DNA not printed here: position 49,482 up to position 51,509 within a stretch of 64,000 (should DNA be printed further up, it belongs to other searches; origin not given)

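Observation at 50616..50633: B-family heme-copper oxidase subunit I lacks the cross-linked active-site tyrosine (GHGSQQ instead of GHPxVY)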

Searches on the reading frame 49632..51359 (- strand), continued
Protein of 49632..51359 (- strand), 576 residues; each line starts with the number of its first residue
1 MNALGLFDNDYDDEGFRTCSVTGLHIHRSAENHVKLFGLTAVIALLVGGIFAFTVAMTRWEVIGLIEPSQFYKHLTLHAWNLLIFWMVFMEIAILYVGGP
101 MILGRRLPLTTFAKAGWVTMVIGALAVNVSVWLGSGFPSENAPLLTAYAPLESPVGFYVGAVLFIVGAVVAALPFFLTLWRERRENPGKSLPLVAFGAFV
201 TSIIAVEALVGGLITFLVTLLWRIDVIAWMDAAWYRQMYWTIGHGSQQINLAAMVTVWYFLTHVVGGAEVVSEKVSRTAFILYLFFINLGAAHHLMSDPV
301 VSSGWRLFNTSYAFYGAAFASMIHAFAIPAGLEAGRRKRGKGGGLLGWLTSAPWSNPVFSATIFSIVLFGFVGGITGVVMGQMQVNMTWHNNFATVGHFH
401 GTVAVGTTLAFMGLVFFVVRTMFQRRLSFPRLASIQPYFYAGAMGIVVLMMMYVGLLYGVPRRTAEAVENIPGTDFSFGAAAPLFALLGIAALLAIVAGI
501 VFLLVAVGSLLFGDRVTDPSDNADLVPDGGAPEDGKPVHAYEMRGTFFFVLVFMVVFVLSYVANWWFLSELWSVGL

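Call 34: search_protein_representatives(protein=window:49632-51359:-)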
Query: 576 residues. Proteins with E-value up to 0.001 (for the whole library): 739; up to 1e-10: 372; up to 1e-30: 87. The best 150 are listed.
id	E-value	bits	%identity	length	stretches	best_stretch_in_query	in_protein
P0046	2.8e-270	914.3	70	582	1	2-576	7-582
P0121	4.3e-128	444.8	42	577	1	16-574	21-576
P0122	1.3e-94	334.3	37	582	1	9-575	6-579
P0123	1.3e-87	311.1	62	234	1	8-235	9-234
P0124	1.5e-87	311.0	41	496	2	331-574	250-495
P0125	6.7e-77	275.8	37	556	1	15-565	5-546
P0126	1.6e-75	271.2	46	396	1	218-515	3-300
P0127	2.5e-74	267.3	58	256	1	120-374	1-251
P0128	2.5e-72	260.7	37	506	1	11-514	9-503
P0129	9.8e-70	252.1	56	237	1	31-267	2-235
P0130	7.3e-67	242.6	47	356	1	162-406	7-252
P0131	1.3e-66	241.8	48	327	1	242-499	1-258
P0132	7.4e-66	239.3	59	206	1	369-575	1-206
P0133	9.0e-66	239.0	45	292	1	289-574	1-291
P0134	1.6e-62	228.3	75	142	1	4-138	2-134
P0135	2.4e-60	221.1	35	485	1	17-443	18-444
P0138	8.2e-52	192.9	32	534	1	21-511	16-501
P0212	6.3e-30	120.7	32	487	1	39-511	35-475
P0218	6.2e-29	117.4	29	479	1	27-518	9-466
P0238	1.9e-26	109.2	28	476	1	39-511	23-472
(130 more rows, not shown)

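Call 36: list_cluster_members(proteins=[P0121, P0122, P0124, P0125, P0128, P0135, P0138, P0212, P0218, P0238])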
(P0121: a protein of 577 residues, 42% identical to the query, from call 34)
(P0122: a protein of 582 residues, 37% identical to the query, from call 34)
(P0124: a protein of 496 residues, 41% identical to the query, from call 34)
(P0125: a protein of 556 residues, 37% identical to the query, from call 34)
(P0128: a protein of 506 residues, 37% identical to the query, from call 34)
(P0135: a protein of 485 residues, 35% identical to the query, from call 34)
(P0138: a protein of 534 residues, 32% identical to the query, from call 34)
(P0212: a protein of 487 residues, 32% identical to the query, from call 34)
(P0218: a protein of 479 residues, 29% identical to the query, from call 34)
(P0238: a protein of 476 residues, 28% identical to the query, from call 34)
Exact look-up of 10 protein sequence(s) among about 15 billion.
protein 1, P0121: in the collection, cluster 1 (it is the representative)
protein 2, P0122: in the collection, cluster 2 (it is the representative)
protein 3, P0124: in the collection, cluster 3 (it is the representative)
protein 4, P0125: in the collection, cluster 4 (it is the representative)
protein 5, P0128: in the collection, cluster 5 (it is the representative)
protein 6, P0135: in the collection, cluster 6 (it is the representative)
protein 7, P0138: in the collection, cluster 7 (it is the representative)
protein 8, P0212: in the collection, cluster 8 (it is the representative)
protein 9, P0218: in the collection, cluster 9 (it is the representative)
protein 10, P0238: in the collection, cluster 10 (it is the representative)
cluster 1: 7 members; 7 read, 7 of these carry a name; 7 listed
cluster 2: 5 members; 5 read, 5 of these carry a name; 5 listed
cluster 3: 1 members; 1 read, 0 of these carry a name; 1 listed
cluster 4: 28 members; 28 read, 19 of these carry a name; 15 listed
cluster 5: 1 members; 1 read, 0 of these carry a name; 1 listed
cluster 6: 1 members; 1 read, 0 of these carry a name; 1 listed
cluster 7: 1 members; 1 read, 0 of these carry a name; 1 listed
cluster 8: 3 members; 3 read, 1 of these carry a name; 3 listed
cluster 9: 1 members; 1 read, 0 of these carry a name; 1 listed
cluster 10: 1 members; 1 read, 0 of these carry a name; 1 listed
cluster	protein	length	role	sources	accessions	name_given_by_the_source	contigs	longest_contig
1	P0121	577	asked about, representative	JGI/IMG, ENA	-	cytochrome c oxidase subunit 1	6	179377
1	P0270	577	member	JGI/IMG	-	cytochrome c oxidase subunit 1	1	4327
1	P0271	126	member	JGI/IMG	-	cytochrome c oxidase subunit 1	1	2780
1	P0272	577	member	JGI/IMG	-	cytochrome c oxidase subunit 1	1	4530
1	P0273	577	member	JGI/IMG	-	cytochrome c oxidase subunit 1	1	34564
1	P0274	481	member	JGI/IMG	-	cytochrome c oxidase subunit 1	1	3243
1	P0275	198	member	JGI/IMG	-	cytochrome c oxidase subunit 1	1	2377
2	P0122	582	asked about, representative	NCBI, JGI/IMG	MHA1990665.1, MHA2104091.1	MAG: cbb3-type cytochrome c oxidase subunit I [Candidatus Hodarchaeales archaeon] | cytochrome c oxidase subunit 1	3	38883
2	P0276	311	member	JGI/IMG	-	cytochrome c oxidase subunit 1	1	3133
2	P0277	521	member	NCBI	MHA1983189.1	MAG: cbb3-type cytochrome c oxidase subunit I, partial [Candidatus Hodarchaeales archaeon]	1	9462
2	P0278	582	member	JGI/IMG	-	cytochrome c oxidase subunit 1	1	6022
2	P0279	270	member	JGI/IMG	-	cytochrome c oxidase subunit 1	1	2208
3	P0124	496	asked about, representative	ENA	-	-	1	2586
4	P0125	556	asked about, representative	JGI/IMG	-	-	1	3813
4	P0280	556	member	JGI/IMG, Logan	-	cytochrome c oxidase subunit 1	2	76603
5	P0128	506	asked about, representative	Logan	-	-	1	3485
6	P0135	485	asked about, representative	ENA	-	-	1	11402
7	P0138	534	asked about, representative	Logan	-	-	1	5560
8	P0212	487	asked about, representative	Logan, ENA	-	-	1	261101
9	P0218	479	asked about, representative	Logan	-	-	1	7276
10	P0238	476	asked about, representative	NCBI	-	-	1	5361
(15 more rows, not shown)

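Call 46: find_encoding_contigs(protein=P0003, flank=10000, max_places=1)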
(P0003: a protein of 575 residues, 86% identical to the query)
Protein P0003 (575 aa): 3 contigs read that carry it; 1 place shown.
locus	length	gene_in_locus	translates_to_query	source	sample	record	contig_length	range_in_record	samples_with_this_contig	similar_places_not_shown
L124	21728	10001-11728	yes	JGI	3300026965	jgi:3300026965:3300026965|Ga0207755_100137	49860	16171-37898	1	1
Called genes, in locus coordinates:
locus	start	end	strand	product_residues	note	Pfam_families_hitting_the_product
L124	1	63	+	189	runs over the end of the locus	PF23365:DUF7090, PF24336:DUF7504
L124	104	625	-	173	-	PF00127:Copper-bind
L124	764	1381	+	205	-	PF24277:DmsR_N, PF15915:BAT (weak), PF04967:HTH_10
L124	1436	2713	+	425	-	PF01053:Cys_Met_Meta_PP, PF00155:Aminotran_1_2 (weak)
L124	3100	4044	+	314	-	-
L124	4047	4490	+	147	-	PF01584:CheW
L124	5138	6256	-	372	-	PF07731:Cu-oxidase_2 (faint), PF07732:Cu-oxidase_3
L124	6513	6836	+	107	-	PF24365:DUF7521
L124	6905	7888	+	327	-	PF00291:PALP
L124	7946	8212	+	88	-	PF10006:DUF2249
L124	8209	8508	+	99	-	PF00745:GlutR_dimer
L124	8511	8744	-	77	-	PF10006:DUF2249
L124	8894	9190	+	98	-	PF07883:Cupin_2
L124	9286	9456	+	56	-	-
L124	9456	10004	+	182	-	-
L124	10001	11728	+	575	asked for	PF00115:COX1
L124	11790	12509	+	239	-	-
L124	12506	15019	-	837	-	PF00403:HMA, PF00122:E1-E2_ATPase, PF00702:Hydrolase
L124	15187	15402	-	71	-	PF26680:CbaC (weak)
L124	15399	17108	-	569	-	PF00115:COX1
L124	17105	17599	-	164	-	PF00116:COX2, PF13473:Cupredoxin_1 (weak)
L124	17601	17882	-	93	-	-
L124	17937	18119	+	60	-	PF26452:DUF8131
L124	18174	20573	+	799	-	PF00403:HMA, PF00122:E1-E2_ATPase, PF00702:Hydrolase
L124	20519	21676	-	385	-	PF04055:Radical_SAM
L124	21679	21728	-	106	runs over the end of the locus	PF26005:rSAM_target_put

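Call 47: find_encoding_contigs(protein=P0109, flank=10000, max_places=1)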
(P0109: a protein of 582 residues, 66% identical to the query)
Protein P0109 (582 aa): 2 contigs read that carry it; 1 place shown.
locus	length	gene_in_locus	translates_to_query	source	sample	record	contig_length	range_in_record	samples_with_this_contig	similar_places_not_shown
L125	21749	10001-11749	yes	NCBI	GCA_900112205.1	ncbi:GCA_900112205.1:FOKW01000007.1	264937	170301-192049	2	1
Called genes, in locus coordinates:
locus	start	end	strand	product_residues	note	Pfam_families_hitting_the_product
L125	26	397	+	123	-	PF13545:HTH_Crp_2 (weak), PF12840:HTH_20, PF01022:HTH_5 (weak), PF13412:HTH_24 (weak), PF01978:TrmB (weak), PF09339:HTH_IclR (weak)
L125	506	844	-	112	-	PF00111:Fer2 (weak), PF13510:Fer2_4 (faint)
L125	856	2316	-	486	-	PF05201:GlutR_N, PF01488:Shikimate_DH, PF00745:GlutR_dimer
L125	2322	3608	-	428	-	PF04055:Radical_SAM, PF13353:Fer4_12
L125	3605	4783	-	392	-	PF21783:YNCE (faint), PF25174:Beta-prop_THOC3 (faint), PF02239:Cytochrom_D1 (weak)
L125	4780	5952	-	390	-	PF10282:Lactonase (faint), PF02239:Cytochrom_D1 (weak)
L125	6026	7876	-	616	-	PF02239:Cytochrom_D1, PF23414:Beta-prop_EML_2 (faint), PF25174:Beta-prop_THOC3 (weak)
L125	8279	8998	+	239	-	PF02630:SCO1-SenC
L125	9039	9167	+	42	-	-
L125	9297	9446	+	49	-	-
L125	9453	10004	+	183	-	-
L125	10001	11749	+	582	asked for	PF00115:COX1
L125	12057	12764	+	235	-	-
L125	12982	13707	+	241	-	PF01411:tRNA-synt_2c, PF07973:tRNA_SAD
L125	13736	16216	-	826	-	PF00403:HMA (weak), PF00122:E1-E2_ATPase, PF00702:Hydrolase, PF08282:Hydrolase_3 (faint)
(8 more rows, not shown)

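Call 48: find_encoding_contigs(protein=P0044, flank=10000, max_places=1)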
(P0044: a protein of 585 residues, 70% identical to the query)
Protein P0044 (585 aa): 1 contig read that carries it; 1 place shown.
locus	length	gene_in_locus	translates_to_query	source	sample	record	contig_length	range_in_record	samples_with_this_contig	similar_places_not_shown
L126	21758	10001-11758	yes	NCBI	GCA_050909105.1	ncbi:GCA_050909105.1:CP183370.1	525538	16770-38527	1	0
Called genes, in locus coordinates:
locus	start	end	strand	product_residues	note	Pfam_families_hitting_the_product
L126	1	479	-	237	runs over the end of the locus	PF13489:Methyltransf_23, PF01209:Ubie_methyltran, PF13649:Methyltransf_25, PF13847:Methyltransf_31, PF08241:Methyltransf_11, PF08242:Methyltransf_12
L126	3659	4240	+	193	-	PF25979:DUF7998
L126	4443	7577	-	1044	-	PF22085:NorB_cytochrome_c-like, PF00115:COX1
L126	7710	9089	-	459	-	-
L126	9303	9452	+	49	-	-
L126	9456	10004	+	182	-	-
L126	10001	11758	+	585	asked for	PF00115:COX1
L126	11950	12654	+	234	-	-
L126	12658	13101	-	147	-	PF00382:TFIIB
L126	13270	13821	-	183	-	PF00127:Copper-bind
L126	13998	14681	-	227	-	PF04967:HTH_10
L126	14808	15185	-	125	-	PF07883:Cupin_2 (weak)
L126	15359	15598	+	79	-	PF10006:DUF2249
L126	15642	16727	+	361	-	PF04055:Radical_SAM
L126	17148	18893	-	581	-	PF03600:CitMHS (faint), PF03553:Na_H_antiporter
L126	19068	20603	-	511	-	PF00501:AMP-binding, PF13193:AMP-binding_C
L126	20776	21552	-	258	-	PF01022:HTH_5 (weak), PF09339:HTH_IclR, PF12802:MarR_2 (faint), PF01614:IclR_C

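Call 68: search_protein_families(library=ncbifam, proteins=[L124:5138-6256:-, L126:4443-7577:-, L003:4853-6715:-], max_evalue=0.00001)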
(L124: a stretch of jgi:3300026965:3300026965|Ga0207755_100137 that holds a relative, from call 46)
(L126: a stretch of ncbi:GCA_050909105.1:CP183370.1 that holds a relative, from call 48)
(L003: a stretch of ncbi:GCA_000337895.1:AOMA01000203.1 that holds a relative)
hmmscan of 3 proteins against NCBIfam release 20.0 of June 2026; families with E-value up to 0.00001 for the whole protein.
L124:5138-6256:- (372 aa): 4 families
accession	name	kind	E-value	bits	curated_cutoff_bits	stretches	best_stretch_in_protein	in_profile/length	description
TIGR02376.1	Cu_nitrite_red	equivalog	1e-109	366.9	296.3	1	46-362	2-324/326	copper-containing nitrite reductase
TIGR03388.1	ascorbase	equivalog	4.5e-09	35.5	614.8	1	94-195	23-127/542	L-ascorbate oxidase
TIGR01480.1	copper_res_A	subfamily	7.5e-09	34.6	478.95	1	5-199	7-173/593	copper resistance system multicopper oxidase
TIGR03389.1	laccase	equivalog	8.7e-06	24.8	558.9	0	93-132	24-61/539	laccase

L126:4443-7577:- (1044 aa): 0 families

L003:4853-6715:- (620 aa): 4 families
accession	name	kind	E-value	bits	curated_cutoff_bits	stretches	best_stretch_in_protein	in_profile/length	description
NF052460.1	L-NosZ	equivalog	8.1e-16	57.6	700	1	98-204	374-479/480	clade III lactonase-type nitrous-oxide reductase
TIGR03866.1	PQQ_ABC_repeats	subfamily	5.2e-07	29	287.3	0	429-594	48-204/310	PQQ-dependent catabolism-associated beta-propeller protein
TIGR04244.1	nitrous_NosZ_RR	equivalog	6e-06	25.1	625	0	91-203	523-626/627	TAT-dependent nitrous-oxide reductase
TIGR04246.1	nitrous_NosZ_Gp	equivalog_domain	6.5e-06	24.7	625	0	88-203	470-576/578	Sec-dependent nitrous-oxide reductase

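Call 71: find_related_loci(query=P0001, collection=genome_contigs, flank=10000)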
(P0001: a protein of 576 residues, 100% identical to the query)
Query P0001 (576 aa) in genome_contigs; peptide patterns used: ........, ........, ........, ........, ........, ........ (x = any residue, [..] = any of these).
124 stretches matched a pattern; 106 encode a relative of the query (tblastn E <= 1e-3); the best 80 are kept; 80 distinct loci.
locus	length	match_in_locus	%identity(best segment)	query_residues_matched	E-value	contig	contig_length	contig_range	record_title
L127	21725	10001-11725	84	1-576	0e+0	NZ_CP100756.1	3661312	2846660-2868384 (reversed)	Natrinema gelatinilyticum strain BND6 chromosome, complete genome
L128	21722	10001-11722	81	1-576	0e+0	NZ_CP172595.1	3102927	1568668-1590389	Haloferax sp. S1W chromosome, complete genome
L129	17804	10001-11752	78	2-576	0e+0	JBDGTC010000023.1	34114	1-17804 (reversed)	MAG: Halobacteriaceae archaeon isolate DAL-WCL_28_75C5R c_000000000851, whole genome shotgun sequence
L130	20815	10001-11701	73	8-576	0e+0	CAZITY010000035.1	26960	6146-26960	MAG TPA_asm: uncultured Halobacteriales archaeon isolate SRP185896_co1_408 genome assembly, contig: NODE_726_length_2696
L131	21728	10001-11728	75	1-575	0e+0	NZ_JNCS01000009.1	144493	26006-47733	Natrinema altunense strain AJ2 N_altunense_AJ2_contig_9, whole genome shotgun sequence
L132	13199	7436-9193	75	1-576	0e+0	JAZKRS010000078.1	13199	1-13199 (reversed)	MAG: Haloarculaceae archaeon isolate NA-0cm_bin.19 NODE_1487_length_13199_cov_33.012173, whole genome shotgun sequence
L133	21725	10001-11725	74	1-575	0e+0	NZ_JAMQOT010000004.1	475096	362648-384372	Natrinema salsiterrestre strain S1CR25-10 NODE_4_length_475096_cov_44.730985, whole genome shotgun sequence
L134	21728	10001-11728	74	1-575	0e+0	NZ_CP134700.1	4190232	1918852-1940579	Halovalidus salilacus strain CCL63 chromosome, complete genome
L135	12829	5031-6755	74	1-575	0e+0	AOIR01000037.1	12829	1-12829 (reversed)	Natrinema thermotolerans DSM 11552 contig_37, whole genome shotgun sequence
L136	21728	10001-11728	74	1-575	0e+0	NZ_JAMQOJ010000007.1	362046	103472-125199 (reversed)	Natrinema sp. 1APR25-10V2 NODE_7_length_362046_cov_34.025058, whole genome shotgun sequence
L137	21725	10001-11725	73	2-575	0e+0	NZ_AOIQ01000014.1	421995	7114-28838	Halovivax asiaticus JCM 14624 contig_14, whole genome shotgun sequence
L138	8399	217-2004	75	1-576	0e+0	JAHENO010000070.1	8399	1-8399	MAG: Haloarculaceae archaeon isolate BinSanityLC-kmean-bin_18-bin_0-refined_0 c_000002792437, whole genome shotgun seque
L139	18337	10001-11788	74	1-576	0e+0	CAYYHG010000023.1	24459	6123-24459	MAG TPA_asm: uncultured Halobacteriales archaeon isolate SRP185896_co2_171 genome assembly, contig: NODE_1116_length_244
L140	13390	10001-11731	70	1-576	0e+0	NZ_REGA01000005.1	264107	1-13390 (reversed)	Natrarchaeobius chitinivorans strain AArcht4T Ga0101035_105, whole genome shotgun sequence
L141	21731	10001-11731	70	1-575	0e+0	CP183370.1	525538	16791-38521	Haloferacaceae archaeon DSL9 plasmid pHfr2, complete sequence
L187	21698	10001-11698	64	6-575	0e+0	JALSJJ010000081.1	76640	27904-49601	MAG: Rhodothermus sp. isolate 354-166_metabat2_scaf2bin.092 354-166_scaffold_221_c1, whole genome shotgun sequence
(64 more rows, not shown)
